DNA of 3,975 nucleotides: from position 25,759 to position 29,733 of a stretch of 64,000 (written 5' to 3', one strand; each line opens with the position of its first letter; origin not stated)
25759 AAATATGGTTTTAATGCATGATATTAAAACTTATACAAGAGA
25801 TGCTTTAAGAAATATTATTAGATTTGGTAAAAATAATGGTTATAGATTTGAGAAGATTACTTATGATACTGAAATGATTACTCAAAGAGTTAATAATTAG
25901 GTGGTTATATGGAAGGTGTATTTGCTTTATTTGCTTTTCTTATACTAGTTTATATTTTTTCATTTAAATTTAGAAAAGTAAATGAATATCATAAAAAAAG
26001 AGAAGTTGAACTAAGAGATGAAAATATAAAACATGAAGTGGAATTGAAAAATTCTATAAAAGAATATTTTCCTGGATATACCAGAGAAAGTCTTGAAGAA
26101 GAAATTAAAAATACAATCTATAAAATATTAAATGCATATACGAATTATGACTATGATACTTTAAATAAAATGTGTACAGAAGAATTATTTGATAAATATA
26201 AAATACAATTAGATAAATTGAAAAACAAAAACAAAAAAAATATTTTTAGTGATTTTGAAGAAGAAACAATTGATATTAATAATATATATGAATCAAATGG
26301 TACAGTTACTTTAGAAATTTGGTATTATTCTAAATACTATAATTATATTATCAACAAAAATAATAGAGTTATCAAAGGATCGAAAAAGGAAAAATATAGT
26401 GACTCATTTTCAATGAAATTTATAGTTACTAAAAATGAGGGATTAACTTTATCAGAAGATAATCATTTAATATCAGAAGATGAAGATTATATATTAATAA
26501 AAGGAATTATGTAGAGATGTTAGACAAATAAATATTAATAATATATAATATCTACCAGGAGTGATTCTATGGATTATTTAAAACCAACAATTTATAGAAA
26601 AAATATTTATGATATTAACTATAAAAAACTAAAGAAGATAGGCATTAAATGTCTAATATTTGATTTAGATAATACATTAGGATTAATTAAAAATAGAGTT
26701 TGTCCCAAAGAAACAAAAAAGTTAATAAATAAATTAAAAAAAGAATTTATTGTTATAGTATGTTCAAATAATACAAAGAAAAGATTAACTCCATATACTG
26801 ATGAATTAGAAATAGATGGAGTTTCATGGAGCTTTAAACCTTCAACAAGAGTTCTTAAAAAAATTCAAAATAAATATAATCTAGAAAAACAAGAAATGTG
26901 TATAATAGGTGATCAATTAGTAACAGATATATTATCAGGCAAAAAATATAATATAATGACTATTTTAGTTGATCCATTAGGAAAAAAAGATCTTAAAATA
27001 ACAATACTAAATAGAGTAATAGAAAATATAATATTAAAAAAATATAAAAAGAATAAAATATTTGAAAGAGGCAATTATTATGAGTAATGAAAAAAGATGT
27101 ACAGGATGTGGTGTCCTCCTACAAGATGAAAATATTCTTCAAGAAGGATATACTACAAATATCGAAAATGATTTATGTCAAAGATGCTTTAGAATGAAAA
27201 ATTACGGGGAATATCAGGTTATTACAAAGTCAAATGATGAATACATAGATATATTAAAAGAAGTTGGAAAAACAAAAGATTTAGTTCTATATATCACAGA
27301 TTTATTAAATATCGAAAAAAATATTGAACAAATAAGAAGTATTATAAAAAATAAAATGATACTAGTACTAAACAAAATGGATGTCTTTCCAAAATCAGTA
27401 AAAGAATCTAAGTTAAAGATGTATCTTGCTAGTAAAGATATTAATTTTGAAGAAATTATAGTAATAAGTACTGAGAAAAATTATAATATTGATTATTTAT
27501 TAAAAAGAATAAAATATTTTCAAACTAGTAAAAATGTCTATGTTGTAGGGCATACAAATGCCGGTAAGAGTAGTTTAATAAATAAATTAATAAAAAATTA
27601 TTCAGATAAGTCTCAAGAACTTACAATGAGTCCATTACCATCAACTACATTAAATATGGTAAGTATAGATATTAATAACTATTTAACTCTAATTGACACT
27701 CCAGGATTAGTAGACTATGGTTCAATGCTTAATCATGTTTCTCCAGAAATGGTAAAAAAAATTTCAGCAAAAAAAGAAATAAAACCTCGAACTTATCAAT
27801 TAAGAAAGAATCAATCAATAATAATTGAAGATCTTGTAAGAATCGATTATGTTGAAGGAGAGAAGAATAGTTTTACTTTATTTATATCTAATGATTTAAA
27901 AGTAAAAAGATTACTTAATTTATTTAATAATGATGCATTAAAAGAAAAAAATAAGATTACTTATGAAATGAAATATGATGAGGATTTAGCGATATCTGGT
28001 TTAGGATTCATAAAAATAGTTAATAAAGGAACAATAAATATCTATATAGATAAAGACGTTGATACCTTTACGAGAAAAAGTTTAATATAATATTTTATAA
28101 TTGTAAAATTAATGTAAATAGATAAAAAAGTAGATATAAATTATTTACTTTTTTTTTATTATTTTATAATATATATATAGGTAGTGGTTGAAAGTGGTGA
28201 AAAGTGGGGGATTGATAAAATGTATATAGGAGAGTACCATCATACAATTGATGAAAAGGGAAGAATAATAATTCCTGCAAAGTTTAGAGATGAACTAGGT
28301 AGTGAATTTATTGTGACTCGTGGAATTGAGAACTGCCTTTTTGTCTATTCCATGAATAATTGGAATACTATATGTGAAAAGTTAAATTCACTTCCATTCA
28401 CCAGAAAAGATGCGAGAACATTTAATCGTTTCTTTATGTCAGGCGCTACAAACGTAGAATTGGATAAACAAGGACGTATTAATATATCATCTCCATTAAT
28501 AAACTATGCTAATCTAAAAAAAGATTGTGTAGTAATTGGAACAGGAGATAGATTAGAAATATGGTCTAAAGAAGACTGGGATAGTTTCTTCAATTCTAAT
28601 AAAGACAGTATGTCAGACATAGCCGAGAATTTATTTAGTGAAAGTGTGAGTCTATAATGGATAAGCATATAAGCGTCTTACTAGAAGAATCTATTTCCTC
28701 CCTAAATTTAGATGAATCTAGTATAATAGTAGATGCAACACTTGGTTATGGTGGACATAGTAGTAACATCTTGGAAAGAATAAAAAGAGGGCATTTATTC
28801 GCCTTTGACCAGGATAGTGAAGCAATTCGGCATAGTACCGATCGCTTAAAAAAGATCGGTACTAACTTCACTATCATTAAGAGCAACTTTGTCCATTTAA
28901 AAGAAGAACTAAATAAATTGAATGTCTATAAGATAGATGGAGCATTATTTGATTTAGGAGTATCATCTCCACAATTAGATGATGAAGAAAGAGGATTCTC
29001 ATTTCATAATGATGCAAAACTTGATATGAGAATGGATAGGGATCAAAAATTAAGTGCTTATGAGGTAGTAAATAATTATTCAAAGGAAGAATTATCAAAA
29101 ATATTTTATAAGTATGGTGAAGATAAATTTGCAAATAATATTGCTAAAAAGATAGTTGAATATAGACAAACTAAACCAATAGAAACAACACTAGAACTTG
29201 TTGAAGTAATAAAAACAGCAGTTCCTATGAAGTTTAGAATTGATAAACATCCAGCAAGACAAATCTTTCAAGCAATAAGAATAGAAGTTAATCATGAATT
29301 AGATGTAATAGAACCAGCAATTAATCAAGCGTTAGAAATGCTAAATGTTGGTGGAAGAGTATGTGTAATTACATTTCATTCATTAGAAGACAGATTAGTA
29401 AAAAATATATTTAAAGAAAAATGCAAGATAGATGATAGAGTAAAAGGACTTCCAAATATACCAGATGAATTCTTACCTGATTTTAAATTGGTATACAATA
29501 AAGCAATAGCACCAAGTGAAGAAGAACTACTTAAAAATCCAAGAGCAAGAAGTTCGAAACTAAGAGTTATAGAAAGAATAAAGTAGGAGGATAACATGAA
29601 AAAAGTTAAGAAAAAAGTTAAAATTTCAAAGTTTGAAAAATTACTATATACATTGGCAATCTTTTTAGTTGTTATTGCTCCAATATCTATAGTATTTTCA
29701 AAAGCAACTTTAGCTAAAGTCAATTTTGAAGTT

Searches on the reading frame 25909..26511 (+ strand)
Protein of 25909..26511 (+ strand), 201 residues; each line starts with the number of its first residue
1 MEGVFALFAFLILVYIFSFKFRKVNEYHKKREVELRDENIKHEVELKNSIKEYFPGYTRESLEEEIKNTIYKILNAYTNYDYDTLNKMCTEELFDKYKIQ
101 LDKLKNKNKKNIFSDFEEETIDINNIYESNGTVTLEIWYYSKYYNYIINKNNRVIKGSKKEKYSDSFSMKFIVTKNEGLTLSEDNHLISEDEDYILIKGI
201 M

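Call 24: search_protein_families(library=pfam, proteins=[window:25909-26511:+], max_evalue=0.001)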
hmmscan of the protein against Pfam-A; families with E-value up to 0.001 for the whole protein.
window:25909-26511:+ (201 aa): 1 family
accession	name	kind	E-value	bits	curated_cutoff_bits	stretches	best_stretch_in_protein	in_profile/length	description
PF04280.21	Tim44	-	6.1e-11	43.1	29.6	1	49-160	7-118/147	Tim44-like domain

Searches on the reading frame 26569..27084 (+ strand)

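Call 24: search_protein_families(library=pfam, proteins=[window:26569-27084:+], max_evalue=0.001)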
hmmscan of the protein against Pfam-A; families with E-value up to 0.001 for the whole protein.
window:26569-27084:+ (172 aa): 5 families
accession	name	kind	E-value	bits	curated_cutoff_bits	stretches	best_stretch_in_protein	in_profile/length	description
PF13242.12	Hydrolase_like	-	1.2e-09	38.4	22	1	90-135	4-49/75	HAD-hyrolase-like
PF00702.32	Hydrolase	-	3.1e-08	34.7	26.4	1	48-126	102-189/191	haloacid dehalogenase-like hydrolase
PF09419.16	PGP_phosphatase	-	3.4e-08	33.7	20.4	1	5-133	18-162/168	Mitochondrial PGP phosphatase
PF13419.12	HAD_2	-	3.2e-07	31.1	23.8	1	90-134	135-178/178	Haloacid dehalogenase-like hydrolase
PF08282.18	Hydrolase_3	-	1e-05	25.8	20.9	1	29-83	1-55/255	haloacid dehalogenase-like hydrolase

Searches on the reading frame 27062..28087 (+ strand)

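Call 24: search_protein_families(library=pfam, proteins=[window:27062-28087:+], max_evalue=0.001)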
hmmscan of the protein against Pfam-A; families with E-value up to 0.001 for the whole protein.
window:27062-28087:+ (342 aa): 10 families
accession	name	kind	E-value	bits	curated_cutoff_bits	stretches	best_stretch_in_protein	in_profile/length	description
PF01926.29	MMR_HSR1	-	5.2e-15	56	21.9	1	159-228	2-57/113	50S ribosome-binding GTPase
PF03193.22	RsgA_GTPase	-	1.4e-10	41.7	30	1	98-219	55-171/174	RsgA GTPase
PF00009.33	GTP_EFTU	-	6.6e-09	36.1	26.5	1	157-222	4-85/188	Elongation factor Tu GTP binding domain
PF21516.2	YqeH-like_C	-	3.1e-07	31.2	27.7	1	293-341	45-95/95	YqeH-like, C-terminal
PF02421.24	FeoB_N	-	4e-07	30.1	27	0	49-149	56-155/156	Ferrous iron transport protein B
PF00071.28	Ras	-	1.8e-06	28.1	21.6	0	160-225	3-67/162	Ras family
PF04548.22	AIG1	-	5.2e-06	26.4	27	1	158-238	2-81/212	AIG1 family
PF12775.13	AAA_7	-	8.7e-06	25.8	25.8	1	124-205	4-83/181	P-loop containing dynein motor region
PF00350.29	Dynamin_N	-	2.8e-05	24.6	27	0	159-179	1-21/168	Dynamin family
PF08477.19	Roc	-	0.0002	22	27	0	159-191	2-34/119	Ras of Complex, Roc, domain of DAPkinase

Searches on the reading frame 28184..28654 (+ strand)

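Call 38: search_protein_families(library=pfam, proteins=[window:28184-28654:+], max_evalue=0.0001)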
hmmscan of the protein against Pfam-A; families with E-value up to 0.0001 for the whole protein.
window:28184-28654:+ (157 aa): 1 family
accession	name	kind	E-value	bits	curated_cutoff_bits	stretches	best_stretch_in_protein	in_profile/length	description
PF02381.23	MraZ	-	3.6e-47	158.6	23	2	13-82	1-71/72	MraZ protein, putative antitoxin-like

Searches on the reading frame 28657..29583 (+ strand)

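Call 24: search_protein_families(library=pfam, proteins=[window:28657-29583:+], max_evalue=0.001)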
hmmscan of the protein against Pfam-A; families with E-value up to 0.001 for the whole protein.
window:28657-29583:+ (309 aa): 3 families
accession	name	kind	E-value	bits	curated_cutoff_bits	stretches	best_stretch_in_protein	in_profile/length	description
PF01795.25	Methyltransf_5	-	5.7e-118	394.3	27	1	3-308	3-309/309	MraW methylase family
PF01728.25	FtsJ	-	0.0005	20.5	24.1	0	10-253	10-153/181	FtsJ-like methyltransferase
PF06962.18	rRNA_methylase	-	0.00058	20.2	22.7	0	48-101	2-53/137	Putative rRNA methylase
